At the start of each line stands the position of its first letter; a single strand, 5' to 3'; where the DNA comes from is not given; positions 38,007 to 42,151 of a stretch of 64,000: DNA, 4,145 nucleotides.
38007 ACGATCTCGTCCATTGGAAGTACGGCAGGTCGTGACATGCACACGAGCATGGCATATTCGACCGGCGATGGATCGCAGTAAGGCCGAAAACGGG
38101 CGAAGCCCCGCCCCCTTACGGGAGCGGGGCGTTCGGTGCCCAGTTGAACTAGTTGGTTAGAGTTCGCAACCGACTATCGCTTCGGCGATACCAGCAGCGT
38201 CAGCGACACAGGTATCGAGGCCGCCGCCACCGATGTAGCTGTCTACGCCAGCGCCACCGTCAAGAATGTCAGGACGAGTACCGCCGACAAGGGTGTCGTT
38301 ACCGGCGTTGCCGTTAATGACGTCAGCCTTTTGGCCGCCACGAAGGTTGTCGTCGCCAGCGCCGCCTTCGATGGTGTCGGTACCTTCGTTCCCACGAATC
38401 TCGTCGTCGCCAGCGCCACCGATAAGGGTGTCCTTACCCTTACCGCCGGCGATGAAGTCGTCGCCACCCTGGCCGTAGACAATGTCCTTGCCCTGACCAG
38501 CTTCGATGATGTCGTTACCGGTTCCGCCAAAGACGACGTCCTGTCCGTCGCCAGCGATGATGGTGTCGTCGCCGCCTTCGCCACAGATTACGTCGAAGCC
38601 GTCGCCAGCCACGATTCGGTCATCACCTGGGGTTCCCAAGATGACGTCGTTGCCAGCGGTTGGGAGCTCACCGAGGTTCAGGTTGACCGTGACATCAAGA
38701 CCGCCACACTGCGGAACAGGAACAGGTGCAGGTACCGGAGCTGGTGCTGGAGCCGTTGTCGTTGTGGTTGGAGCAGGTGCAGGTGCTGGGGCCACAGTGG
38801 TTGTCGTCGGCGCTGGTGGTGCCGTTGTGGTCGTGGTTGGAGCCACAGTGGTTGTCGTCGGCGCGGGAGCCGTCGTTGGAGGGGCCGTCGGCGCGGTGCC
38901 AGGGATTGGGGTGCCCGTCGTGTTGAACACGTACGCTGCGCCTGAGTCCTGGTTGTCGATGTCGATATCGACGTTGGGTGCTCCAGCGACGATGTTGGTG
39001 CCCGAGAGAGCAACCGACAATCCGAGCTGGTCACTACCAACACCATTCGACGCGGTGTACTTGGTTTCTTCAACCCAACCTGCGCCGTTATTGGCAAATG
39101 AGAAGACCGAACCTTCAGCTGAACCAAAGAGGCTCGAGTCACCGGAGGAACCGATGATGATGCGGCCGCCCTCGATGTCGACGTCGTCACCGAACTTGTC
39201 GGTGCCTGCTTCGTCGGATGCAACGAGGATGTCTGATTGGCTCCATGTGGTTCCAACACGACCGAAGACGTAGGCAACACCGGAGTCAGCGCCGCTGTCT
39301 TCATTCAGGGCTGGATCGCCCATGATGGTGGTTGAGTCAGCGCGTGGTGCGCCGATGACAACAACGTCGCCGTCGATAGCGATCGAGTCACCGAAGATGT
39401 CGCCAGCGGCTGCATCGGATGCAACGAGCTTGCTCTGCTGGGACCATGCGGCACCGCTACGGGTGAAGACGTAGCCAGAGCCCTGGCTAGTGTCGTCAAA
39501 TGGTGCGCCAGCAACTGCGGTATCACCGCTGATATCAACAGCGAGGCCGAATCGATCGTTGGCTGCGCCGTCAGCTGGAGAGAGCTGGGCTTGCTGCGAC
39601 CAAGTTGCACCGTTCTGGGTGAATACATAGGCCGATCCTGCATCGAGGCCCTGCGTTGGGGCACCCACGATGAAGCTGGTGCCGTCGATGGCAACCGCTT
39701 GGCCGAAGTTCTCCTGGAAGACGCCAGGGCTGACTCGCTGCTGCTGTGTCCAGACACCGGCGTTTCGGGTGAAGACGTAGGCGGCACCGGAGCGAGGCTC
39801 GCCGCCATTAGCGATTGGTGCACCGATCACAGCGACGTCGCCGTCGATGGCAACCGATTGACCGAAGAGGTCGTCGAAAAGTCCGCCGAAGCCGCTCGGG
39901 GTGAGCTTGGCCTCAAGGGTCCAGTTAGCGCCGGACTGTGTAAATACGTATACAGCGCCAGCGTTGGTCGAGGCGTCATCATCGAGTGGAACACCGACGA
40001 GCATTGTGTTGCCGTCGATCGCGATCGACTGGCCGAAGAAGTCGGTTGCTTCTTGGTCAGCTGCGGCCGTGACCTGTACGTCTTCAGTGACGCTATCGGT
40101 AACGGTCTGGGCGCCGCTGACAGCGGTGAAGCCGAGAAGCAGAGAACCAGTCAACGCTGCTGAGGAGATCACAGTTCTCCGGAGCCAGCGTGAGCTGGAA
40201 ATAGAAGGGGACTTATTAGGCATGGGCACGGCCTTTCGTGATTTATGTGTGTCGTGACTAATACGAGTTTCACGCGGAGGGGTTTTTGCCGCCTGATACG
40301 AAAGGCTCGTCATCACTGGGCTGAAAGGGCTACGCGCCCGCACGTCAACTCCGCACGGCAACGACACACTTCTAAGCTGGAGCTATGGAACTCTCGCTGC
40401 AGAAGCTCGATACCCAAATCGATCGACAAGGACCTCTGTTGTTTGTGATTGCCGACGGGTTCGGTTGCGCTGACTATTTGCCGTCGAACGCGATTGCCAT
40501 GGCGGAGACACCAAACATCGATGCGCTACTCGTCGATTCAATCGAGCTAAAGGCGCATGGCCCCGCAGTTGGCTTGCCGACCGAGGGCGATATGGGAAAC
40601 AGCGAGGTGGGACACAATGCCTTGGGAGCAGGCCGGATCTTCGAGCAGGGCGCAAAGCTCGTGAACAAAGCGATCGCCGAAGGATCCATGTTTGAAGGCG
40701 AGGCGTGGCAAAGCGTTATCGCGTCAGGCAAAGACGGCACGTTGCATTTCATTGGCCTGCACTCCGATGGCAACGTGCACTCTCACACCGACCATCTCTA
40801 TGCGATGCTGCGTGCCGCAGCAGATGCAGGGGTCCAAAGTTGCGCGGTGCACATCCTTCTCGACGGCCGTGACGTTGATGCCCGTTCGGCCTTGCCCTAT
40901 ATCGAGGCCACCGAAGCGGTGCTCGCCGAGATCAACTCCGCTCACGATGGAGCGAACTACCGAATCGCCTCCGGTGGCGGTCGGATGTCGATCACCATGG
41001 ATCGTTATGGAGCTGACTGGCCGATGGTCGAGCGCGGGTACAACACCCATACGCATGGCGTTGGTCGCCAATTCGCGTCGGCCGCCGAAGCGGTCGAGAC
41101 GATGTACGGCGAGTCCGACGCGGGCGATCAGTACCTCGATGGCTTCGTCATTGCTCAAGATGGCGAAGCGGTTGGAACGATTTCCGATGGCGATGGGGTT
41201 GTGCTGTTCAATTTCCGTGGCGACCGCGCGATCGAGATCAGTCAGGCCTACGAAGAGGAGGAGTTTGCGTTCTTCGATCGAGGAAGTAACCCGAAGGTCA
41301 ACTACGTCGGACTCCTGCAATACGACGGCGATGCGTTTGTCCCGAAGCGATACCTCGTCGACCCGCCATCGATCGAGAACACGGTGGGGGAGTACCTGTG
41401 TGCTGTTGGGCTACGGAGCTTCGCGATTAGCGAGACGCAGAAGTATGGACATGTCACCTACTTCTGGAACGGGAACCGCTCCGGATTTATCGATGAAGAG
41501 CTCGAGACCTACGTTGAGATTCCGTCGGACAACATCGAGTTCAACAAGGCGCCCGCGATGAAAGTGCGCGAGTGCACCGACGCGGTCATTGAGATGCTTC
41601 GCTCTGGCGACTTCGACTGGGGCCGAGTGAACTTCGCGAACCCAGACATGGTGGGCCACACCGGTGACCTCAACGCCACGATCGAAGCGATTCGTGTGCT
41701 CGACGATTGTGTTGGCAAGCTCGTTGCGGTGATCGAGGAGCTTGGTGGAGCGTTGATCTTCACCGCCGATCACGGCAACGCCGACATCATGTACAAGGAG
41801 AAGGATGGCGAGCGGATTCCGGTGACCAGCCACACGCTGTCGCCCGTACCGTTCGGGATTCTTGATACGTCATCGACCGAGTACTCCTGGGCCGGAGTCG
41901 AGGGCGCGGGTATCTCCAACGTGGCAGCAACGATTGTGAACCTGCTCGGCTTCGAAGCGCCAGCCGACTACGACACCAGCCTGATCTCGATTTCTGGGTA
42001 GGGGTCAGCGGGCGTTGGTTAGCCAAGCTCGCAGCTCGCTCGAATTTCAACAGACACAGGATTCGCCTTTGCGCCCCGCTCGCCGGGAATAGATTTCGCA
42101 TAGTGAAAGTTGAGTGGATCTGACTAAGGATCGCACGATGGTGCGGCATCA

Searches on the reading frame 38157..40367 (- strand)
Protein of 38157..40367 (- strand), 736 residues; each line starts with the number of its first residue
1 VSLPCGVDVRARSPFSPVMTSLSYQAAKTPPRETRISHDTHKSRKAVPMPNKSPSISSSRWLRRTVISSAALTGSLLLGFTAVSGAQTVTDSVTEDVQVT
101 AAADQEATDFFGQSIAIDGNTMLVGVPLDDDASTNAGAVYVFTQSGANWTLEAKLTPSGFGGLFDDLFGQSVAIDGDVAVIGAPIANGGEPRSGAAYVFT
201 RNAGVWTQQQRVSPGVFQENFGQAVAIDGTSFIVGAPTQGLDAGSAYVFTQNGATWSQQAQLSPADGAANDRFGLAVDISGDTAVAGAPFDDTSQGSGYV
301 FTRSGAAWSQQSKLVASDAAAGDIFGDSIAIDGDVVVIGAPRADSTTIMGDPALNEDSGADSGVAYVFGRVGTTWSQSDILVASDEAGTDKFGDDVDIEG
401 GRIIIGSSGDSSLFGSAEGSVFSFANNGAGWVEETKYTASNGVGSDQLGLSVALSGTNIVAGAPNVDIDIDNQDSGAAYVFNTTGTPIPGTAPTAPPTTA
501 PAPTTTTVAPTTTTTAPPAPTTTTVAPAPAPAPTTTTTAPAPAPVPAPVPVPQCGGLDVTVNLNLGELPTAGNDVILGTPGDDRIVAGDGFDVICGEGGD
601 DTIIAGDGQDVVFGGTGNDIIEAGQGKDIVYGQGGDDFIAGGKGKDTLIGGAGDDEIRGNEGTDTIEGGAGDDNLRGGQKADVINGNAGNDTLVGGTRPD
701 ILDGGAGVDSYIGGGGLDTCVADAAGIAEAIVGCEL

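Call 10: search_protein_families(library=pfam, proteins=[window:38157-40367:-], max_evalue=0.00001)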
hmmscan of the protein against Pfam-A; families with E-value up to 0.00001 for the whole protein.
window:38157-40367:- (736 aa): 2 families
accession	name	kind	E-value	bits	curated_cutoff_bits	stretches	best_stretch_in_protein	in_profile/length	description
PF14312.12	FG-GAP_2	-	6.1e-88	289.3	23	7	256-301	1-49/49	FG-GAP repeat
PF00353.25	HemolysinCabind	-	5e-42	141.9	23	7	613-648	1-36/36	RTX calcium-binding nonapeptide repeat (4 copies)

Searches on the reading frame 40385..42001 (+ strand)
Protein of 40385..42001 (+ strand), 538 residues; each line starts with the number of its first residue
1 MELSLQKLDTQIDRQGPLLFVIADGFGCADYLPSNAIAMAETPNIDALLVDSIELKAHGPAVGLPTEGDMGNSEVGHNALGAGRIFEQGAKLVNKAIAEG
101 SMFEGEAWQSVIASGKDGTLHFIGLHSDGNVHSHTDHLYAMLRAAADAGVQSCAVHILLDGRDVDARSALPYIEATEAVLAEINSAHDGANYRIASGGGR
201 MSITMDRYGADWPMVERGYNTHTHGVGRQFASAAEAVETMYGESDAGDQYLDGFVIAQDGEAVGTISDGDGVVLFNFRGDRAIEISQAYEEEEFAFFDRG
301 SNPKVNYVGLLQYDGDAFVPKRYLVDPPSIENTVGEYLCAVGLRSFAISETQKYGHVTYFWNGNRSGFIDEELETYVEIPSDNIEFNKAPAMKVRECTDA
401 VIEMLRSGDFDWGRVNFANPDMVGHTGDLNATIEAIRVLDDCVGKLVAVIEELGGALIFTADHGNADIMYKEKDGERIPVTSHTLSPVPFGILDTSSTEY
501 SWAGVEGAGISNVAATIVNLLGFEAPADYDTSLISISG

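Call 10: search_protein_families(library=pfam, proteins=[window:40385-42001:+], max_evalue=0.00001)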
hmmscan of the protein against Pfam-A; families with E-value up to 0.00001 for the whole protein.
window:40385-42001:+ (538 aa): 2 families
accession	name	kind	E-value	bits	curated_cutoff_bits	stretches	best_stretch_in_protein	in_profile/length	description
PF01676.23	Metalloenzyme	-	1.2e-63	215.4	24.3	1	18-524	3-251/252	Metalloenzyme superfamily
PF06415.18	iPGM_N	-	7.5e-62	209.1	27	1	93-314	1-216/217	BPG-independent PGAM N-terminus (iPGM_N)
